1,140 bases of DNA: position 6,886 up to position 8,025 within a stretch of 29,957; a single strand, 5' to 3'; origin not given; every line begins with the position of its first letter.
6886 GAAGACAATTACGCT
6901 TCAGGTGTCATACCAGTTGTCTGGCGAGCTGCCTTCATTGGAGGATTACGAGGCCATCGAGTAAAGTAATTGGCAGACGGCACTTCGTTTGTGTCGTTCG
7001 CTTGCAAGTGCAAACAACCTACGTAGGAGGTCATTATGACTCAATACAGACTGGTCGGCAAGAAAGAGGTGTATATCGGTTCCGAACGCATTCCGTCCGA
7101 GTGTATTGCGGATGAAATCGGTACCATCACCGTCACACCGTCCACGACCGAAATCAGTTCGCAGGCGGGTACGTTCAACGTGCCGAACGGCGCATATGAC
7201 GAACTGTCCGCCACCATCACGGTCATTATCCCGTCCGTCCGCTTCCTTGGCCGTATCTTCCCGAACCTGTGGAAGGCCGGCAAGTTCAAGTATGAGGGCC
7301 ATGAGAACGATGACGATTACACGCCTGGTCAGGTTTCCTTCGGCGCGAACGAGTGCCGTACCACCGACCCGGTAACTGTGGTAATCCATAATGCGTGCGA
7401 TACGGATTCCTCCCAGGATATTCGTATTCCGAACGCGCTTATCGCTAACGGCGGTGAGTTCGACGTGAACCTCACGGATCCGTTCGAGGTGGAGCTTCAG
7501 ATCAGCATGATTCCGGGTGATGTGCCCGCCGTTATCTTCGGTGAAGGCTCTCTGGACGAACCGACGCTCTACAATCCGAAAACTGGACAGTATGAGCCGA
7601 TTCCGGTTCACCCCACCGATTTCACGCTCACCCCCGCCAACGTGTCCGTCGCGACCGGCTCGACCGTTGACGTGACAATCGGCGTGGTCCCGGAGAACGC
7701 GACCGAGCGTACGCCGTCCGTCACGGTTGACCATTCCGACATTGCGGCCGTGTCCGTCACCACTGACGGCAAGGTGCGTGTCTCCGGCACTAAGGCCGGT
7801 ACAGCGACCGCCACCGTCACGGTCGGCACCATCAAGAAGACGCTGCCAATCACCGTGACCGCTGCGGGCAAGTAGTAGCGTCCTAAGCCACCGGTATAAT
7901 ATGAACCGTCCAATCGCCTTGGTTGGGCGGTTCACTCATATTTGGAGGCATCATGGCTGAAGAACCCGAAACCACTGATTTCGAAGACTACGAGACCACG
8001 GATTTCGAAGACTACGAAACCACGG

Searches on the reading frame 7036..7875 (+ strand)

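Call 10: search_protein_families(library=pfam, proteins=[window:7036-7875:+], max_evalue=0.01)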
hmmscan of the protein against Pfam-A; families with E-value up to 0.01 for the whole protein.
window:7036-7875:+ (279 aa): 1 family
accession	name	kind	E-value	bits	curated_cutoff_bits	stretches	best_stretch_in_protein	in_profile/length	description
PF02368.24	Big_2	-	4.6e-07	30.1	22.8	1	194-274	3-79/79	Bacterial Ig-like domain (group 2)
